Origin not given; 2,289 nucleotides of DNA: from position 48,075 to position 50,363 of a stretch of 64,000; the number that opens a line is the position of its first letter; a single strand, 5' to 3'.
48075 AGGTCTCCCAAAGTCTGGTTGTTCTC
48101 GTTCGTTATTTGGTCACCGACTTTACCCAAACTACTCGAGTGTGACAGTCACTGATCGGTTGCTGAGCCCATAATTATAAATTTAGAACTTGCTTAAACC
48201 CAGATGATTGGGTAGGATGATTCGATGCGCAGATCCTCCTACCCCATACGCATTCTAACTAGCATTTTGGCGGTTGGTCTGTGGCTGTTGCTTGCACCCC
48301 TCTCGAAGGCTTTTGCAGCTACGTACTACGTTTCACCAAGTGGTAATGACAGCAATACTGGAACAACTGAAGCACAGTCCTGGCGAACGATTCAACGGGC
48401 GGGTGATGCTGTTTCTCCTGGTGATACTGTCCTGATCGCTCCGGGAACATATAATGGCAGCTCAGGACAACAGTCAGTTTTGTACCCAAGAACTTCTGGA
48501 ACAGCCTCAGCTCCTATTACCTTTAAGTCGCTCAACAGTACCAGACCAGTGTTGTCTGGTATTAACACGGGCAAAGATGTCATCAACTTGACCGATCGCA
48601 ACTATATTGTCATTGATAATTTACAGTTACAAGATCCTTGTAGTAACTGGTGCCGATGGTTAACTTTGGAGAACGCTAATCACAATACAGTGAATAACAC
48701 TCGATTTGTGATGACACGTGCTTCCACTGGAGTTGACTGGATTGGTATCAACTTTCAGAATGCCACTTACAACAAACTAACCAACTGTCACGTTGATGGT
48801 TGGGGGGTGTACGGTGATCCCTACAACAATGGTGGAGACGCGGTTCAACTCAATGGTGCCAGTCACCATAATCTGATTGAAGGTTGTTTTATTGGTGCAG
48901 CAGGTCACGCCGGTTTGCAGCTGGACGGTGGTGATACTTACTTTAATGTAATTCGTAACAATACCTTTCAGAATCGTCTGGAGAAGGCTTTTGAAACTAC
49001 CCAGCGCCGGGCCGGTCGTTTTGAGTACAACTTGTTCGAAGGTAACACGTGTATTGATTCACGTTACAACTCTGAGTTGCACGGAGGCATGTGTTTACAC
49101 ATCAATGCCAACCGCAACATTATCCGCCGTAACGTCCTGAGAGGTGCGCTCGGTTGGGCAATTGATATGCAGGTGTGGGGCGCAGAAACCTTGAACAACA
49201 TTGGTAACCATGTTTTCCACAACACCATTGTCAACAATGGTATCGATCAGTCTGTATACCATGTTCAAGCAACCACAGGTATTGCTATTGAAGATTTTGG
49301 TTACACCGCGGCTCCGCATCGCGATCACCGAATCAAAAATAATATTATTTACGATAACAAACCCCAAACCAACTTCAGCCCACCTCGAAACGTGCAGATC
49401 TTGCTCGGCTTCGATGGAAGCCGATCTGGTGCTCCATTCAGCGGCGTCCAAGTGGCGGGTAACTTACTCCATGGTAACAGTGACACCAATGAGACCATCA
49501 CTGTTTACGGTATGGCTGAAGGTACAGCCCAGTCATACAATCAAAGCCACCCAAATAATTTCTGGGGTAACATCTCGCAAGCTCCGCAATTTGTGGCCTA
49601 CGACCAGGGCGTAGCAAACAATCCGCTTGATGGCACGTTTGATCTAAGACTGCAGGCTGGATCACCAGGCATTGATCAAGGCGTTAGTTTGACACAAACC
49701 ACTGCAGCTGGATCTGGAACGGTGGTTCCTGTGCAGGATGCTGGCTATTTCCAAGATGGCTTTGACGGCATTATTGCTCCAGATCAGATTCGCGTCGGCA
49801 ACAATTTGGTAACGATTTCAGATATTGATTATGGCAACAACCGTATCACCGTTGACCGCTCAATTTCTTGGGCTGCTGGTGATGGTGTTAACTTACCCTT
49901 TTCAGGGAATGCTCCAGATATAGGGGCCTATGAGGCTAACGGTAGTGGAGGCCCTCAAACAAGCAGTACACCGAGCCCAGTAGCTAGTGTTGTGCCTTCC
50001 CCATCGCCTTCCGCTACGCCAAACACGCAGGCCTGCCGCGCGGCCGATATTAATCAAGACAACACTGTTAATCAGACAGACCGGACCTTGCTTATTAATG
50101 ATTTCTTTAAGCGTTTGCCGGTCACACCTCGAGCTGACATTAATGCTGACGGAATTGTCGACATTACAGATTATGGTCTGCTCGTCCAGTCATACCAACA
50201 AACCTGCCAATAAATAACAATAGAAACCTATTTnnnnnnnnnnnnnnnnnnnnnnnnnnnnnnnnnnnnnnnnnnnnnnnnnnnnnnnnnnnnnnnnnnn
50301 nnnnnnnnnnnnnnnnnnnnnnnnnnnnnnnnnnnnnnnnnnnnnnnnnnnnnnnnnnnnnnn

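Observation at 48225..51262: Adjacent dockerin-bearing beta-helix enzyme and cohesin-like membrane-anchored protein, just upstream of the fibre genes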

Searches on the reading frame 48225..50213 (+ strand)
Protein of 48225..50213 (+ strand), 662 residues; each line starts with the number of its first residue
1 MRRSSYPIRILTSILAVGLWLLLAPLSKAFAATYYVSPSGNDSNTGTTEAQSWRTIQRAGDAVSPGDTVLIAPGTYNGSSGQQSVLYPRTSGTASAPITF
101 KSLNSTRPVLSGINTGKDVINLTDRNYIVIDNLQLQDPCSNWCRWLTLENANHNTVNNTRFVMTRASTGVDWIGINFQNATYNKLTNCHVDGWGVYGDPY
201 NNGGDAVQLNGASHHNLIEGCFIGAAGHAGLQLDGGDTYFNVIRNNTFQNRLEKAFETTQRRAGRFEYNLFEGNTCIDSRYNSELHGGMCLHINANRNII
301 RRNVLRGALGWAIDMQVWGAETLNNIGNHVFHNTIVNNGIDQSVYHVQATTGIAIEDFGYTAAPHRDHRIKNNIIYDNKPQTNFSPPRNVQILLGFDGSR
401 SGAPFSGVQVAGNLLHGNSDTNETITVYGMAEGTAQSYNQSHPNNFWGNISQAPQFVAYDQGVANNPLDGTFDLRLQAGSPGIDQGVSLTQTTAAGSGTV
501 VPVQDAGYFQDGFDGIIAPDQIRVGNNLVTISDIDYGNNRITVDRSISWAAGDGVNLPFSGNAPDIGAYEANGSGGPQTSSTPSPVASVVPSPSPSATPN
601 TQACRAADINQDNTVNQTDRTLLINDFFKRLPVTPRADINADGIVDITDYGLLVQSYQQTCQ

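Call 3: search_protein_families(library=pfam, proteins=[window:48225-50213:+], max_evalue=1)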
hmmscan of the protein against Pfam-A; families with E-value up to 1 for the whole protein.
window:48225-50213:+ (662 aa): 3 families
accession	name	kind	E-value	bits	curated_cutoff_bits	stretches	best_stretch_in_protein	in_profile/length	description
PF00404.24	Dockerin_1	-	6.4e-07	29.9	22.9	1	602-626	31-55/57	Dockerin type I domain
PF13229.12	Beta_helix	-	1.2e-05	25.5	25.9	2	147-303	27-156/158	Right handed beta helix region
PF07602.17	DUF1565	-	2.3e-05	24.3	20.3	1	39-83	2-45/257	Protein of unknown function (DUF1565)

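Call 6: search_solved_structures(query=window:48225-50213:+, max_evalue=1, show_alignments=3)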
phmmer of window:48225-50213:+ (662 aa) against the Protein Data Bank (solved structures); distinct sequences matched with E-value up to 1: 8.
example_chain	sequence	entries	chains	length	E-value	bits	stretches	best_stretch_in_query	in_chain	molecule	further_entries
1ohz_B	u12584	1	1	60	0.026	16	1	607-653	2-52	ENDO-1,4-BETA-XYLANASE Y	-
2y3n_B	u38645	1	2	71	0.026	16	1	607-660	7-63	CELLULOSOMAL FAMILY-48 PROCESSIVE GLYCOSIDE HYDROLASE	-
2mte_A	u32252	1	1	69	0.033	15.7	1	607-654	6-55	Cellulose 1,4-beta-cellobiosidase (reducing end) CelS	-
1daq_A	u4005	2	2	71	0.033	15.7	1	607-654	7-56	ENDOGLUCANASE SS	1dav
4fl4_A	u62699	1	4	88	0.041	15.4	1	605-653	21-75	Glycoside hydrolase family 9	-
2ccl_B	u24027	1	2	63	0.072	14.6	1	607-653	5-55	ENDO-1,4-BETA-XYLANASE Y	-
7ykf_A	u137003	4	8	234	0.41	12.1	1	556-607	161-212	Membrane-associated guanylate kinase, WW and PDZ domain-containing protein 2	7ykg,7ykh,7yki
7x93_F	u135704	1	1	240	0.56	11.6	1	532-572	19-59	Ab765 light chain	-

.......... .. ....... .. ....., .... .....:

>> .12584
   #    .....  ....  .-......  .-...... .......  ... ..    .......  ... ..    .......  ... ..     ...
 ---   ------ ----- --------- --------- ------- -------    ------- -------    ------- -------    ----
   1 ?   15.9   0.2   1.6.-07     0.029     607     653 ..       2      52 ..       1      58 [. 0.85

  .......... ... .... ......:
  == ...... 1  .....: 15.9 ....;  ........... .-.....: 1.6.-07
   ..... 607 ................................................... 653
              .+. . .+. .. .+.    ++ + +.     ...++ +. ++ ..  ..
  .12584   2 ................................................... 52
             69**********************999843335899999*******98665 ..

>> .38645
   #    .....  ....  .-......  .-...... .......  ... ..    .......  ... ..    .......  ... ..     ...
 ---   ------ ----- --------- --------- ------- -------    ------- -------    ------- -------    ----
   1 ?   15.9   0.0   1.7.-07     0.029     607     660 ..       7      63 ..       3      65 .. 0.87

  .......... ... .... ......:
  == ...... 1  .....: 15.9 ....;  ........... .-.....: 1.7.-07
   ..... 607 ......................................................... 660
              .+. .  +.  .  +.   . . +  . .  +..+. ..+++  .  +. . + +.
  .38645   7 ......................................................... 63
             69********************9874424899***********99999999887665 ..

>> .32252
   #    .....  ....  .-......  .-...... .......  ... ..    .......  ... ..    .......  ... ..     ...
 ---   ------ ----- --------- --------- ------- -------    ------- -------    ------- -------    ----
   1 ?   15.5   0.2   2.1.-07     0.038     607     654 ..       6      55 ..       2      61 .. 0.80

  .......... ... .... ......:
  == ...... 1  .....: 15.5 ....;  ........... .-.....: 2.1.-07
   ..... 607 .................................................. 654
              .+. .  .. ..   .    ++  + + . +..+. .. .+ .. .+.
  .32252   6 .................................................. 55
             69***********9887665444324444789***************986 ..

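Call 28: find_homologous_proteins(query=window:48225-50213:+, max_evalue=0.00001)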
Query window:48225-50213:+ (662 aa): 212 proteins with E <= 0.00001 among 8000 candidates; the best 120 are listed.
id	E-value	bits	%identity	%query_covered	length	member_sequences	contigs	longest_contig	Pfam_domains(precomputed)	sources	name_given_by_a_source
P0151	0.0e+0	1524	100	100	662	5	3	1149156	PF07602.18,PF00404.25,PF22842.4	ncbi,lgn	-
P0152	0.0e+0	1034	68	97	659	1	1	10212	PF07602.18,PF00404.25,PF22842.4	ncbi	-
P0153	4.3e-295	998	66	99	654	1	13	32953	PF13229.13,PF00404.25,PF22842.4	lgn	-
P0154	9.5e-292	987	64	99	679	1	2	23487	-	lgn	-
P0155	1.0e-284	964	64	95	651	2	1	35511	PF07602.18,PF22842.4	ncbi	-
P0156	1.6e-178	613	53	84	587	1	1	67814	PF13229.13,PF22842.4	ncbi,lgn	-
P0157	2.7e-89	318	38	81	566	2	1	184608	PF07602.18,PF22842.4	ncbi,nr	ncbi:MAG: DUF1565 domain-containing protein, partial [Chloroflexi bacterium]|nr:DUF1565 domain-conta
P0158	9.2e-86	307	37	85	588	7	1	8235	PF13229.13,PF22842.4,PF05048.20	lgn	-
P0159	4.4e-83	298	34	86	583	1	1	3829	PF07602.18,PF22842.4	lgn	-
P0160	5.6e-83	298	36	86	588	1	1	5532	PF13229.13,PF22842.4,PF05048.20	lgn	-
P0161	1.7e-81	293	36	83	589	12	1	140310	PF22842.4,PF05048.20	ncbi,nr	ncbi:MAG: hypothetical protein K8L91_13750 [Anaerolineae bacterium]|nr:hypothetical protein [Anaerol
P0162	9.0e-78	280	34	85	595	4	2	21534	PF13229.13,PF22842.4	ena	-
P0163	4.5e-73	265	38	71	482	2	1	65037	-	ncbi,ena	-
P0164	3.8e-64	235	34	86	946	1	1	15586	PF00754.32,PF13229.13,PF22633.4,PF22842.4,PF05048.20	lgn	-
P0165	4.6e-59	219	32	89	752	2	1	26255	PF13229.13,PF10342.16,PF22842.4,PF05048.20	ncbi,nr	ncbi:MAG: right-handed parallel beta-helix repeat-containing protein [Blastocatellia bacterium]|nr:r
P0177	3.4e-42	163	30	93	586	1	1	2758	PF13229.13,PF07602.18,PF00404.25,PF22842.4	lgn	-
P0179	6.9e-41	158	30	84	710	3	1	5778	PF13229.13,PF00404.25,PF22842.4,PF14592.13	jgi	-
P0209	1.2e-33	135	29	90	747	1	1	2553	PF13229.13,PF00404.25,PF02018.24,PF22842.4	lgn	-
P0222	4.7e-28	116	26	99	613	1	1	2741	PF13229.13,PF00404.25,PF22842.4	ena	-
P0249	2.9e-21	94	35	28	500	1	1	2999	PF13229.13,PF07602.18,PF00404.25,PF22842.4,PF05048.20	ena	-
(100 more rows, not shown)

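Call 29: list_cluster_members(proteins=[window:48225-50213:+, window:50234-51262:+, window:51286-52530:+, window:46276-48174:+])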
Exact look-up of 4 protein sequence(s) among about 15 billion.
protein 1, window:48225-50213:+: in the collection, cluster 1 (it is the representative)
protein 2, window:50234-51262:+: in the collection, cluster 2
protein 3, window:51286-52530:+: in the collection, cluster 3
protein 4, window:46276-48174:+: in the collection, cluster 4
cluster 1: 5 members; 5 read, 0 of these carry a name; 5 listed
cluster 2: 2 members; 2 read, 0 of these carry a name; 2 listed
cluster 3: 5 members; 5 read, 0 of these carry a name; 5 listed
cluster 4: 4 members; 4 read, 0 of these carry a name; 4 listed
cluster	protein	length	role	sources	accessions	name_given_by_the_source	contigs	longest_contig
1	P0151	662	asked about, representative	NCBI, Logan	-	-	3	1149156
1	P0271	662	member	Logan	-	-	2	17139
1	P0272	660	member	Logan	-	-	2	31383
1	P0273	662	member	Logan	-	-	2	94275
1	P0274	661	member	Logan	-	-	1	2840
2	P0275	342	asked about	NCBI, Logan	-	-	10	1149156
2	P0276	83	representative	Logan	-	-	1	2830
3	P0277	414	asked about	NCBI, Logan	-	-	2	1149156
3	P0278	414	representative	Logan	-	-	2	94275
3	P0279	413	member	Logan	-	-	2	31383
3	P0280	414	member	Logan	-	-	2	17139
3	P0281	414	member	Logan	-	-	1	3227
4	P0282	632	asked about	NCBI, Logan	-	-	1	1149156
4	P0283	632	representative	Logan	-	-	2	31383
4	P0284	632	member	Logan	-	-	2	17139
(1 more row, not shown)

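Call 34: find_encoding_contigs(protein=P0155, flank=6000, max_places=2)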
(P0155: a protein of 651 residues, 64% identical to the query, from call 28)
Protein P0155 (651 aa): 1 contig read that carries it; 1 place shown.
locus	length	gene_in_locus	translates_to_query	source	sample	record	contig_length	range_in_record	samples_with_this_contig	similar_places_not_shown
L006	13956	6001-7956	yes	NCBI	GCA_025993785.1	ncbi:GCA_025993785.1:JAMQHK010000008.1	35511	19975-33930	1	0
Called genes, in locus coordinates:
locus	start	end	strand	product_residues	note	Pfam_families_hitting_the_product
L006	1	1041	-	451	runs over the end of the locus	-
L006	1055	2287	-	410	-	PF07995:GSDH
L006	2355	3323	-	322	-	PF17125:Methyltr_RsmF_N, PF22458:RsmF-B_ferredox, PF01189:Methyltr_RsmB-F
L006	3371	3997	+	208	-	PF00730:HhH-GPD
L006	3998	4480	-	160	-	-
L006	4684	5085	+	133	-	PF00076:RRM_1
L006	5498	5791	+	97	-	PF02823:ATP-synt_DE_N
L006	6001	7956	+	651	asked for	PF07602:DUF1565 (weak), PF22842:Pel9A-like_beta_helix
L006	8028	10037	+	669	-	PF13229:Beta_helix, PF00404:Dockerin_1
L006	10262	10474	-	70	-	-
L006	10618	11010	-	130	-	-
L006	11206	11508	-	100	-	-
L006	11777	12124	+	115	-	PF01588:tRNA_bind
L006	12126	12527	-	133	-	PF01475:FUR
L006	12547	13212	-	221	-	-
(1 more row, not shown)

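Call 35: find_encoding_contigs(protein=P0156, flank=6000, max_places=2)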
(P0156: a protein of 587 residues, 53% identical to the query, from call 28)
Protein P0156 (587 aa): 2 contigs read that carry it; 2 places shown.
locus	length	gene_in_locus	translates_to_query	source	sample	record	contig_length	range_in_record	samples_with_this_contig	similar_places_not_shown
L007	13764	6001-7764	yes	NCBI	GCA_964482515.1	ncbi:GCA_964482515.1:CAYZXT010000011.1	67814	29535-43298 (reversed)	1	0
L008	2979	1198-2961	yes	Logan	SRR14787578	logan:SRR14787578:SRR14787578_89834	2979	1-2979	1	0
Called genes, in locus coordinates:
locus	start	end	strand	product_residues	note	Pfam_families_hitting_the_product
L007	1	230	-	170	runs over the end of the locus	PF07238:PilZ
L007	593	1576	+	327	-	-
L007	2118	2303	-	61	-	-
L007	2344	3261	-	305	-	-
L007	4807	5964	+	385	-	PF00041:fn3 (faint), PF16656:Pur_ac_phosph_N (weak), PF22352:K319L-like_PKD (faint), PF17957:Big_7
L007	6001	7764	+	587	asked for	PF22842:Pel9A-like_beta_helix, PF13229:Beta_helix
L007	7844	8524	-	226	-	PF00072:Response_reg, PF00486:Trans_reg_C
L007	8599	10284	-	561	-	PF03485:Arg_tRNA_synt_N, PF00750:tRNA-synt_1d, PF01921:tRNA-synt_1f (faint), PF09334:tRNA-synt_1g (faint), PF05746:DALR_1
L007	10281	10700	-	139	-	PF02410:RsfS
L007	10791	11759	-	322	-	PF00027:cNMP_binding, PF13185:GAF_2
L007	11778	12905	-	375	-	PF00437:T2SSE, PF13401:AAA_22 (faint)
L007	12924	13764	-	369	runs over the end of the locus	PF00437:T2SSE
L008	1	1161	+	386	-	?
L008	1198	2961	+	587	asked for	PF22842:Pel9A-like_beta_helix, PF13229:Beta_helix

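Call 36: find_encoding_contigs(protein=P0152, flank=6000, max_places=2)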
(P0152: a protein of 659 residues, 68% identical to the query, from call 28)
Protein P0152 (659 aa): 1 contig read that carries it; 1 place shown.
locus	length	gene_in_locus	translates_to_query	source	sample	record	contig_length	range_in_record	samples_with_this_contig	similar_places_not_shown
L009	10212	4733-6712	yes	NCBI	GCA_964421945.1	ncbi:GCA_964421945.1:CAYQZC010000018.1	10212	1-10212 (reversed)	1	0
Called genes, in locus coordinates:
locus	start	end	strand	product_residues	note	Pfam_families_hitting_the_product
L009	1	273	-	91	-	?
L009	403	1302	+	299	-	-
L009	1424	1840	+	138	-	-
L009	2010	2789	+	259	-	PF00293:NUDIX (weak)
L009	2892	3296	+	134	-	-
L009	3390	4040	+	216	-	-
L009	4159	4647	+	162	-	-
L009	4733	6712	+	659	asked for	PF07602:DUF1565, PF22842:Pel9A-like_beta_helix, PF00404:Dockerin_1 (faint)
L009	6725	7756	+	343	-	-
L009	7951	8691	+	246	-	PF13189:Cytidylate_kin2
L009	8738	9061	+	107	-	-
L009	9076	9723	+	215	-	-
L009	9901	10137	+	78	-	-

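Call 37: find_encoding_contigs(protein=P0153, flank=6000, max_places=2)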
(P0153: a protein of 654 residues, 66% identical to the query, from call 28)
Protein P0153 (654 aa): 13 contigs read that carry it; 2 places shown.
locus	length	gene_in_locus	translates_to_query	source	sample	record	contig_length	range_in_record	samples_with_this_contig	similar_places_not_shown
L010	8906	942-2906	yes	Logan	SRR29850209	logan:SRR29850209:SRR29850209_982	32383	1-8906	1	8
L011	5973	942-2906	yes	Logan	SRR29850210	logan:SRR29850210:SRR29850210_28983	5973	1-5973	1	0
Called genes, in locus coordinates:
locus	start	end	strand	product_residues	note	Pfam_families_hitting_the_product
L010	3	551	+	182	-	?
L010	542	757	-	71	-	-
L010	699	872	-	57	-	-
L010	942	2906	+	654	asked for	PF22842:Pel9A-like_beta_helix, PF13229:Beta_helix (weak), PF00404:Dockerin_1 (weak)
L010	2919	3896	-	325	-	PF01869:BcrAD_BadFG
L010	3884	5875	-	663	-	PF22422:MGH1-like_GH (faint), PF00723:Glyco_hydro_15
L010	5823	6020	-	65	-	-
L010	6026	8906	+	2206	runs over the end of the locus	-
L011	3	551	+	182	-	?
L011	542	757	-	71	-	-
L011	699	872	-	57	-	-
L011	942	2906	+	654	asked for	PF22842:Pel9A-like_beta_helix, PF13229:Beta_helix (weak), PF00404:Dockerin_1 (weak)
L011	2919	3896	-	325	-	PF01869:BcrAD_BadFG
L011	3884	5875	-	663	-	PF22422:MGH1-like_GH (faint), PF00723:Glyco_hydro_15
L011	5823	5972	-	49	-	?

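Call 38: find_encoding_contigs(protein=P0154, flank=6000, max_places=2)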
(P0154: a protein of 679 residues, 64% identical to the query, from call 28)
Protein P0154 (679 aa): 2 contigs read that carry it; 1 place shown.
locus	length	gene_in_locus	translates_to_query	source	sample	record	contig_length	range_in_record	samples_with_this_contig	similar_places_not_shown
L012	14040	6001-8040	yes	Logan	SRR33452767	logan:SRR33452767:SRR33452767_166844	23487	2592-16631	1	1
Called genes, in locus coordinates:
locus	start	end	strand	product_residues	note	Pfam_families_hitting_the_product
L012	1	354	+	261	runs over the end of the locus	PF12146:Hydrolase_4, PF20408:Abhydrolase_11 (weak), PF00561:Abhydrolase_1, PF12697:Abhydrolase_6, PF02129:Peptidase_S15 (faint), PF00326:Peptidase_S9, PF00561:Abhydrolase_1 (weak), PF12146:Hydrolase_4 (weak)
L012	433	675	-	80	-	-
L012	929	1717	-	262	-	PF00459:Inositol_P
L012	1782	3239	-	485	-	PF04542:Sigma70_r2, PF04539:Sigma70_r3, PF04545:Sigma70_r4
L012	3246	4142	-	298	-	-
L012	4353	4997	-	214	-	-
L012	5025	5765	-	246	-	PF13189:Cytidylate_kin2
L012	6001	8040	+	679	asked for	-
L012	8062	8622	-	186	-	PF00583:Acetyltransf_1 (weak), PF13302:Acetyltransf_3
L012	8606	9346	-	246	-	PF18167:Sa_NUDIX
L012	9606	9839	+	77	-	-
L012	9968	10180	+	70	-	-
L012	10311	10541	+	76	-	-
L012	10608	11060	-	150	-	PF00293:NUDIX, PF14815:NUDIX_4 (weak)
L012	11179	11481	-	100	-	-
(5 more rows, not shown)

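Call 42: find_related_loci(query=window:48225-50213:+, collection=genome_contigs, flank=10000)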
Query window:48225-50213:+ (662 aa) in genome_contigs; peptide patterns used: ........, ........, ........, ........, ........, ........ (x = any residue, [..] = any of these).
69 stretches matched a pattern; 8 encode a relative of the query (tblastn E <= 1e-3); 8 distinct loci.
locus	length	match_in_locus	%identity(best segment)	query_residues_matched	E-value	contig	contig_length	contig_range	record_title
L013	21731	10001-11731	27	34-591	8e-38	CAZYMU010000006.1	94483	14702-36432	MAG TPA_asm: uncultured Eubacteriales bacterium isolate binchicken_co262_58 genome assembly, contig: NODE_132_length_944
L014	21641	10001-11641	26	27-570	1e-22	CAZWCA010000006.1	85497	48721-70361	MAG TPA_asm: uncultured Smithella sp. isolate SRP216815_co1_312 genome assembly, contig: NODE_312_length_85497_cov_43.07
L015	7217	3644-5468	42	6-134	2e-15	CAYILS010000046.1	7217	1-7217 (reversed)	MAG TPA_asm: uncultured Pseudomonadales bacterium isolate ERP119705_co23_57 genome assembly, contig: NODE_11298_length_7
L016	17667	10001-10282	39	9-100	3e-8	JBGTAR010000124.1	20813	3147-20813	MAG: Terrimicrobiaceae bacterium isolate JTS-AC78 k141_517810, whole genome shotgun sequence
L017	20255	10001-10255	41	28-111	5e-8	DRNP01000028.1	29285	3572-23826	MAG TPA_asm: Candidatus Kaiserbacteria bacterium isolate HyVt-514 HyVt-514_k145_333363, whole genome shotgun sequence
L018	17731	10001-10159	47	25-76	7e-8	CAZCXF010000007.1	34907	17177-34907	MAG TPA_asm: uncultured Candidatus Saccharibacteria bacterium isolate SRP278252_co1_97 genome assembly, contig: NODE_186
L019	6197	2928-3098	47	3-58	2e-7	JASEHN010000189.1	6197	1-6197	MAG: Thermodesulfobacteriota bacterium isolate Yes70-24 NODE_5858_length_6197_cov_6.431456, whole genome shotgun sequenc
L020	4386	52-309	34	32-117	2e-4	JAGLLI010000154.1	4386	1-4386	MAG: Candidatus Parcubacteria bacterium isolate RS_5_13 ROV157_5.bin.13.fa_154, whole genome shotgun sequence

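Call 44: find_encoding_contigs(protein=P0151, flank=1000, max_places=3)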
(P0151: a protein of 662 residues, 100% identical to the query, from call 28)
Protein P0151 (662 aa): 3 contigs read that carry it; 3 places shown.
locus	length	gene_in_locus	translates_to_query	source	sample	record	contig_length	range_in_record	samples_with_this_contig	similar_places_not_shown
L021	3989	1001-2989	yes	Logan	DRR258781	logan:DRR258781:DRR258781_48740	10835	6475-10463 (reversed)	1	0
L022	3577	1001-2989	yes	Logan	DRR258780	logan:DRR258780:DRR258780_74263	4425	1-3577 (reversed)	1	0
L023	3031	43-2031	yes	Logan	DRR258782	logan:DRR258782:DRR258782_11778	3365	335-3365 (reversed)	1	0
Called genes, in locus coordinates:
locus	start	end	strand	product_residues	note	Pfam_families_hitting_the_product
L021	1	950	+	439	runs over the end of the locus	?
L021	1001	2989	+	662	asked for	PF07602:DUF1565 (faint), PF22842:Pel9A-like_beta_helix, PF00404:Dockerin_1 (faint)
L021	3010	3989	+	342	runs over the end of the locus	-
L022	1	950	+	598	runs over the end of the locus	?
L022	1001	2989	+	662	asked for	PF07602:DUF1565 (faint), PF22842:Pel9A-like_beta_helix, PF00404:Dockerin_1 (faint)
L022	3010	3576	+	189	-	?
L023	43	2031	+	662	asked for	PF07602:DUF1565 (faint), PF22842:Pel9A-like_beta_helix, PF00404:Dockerin_1 (faint)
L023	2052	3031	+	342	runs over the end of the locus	-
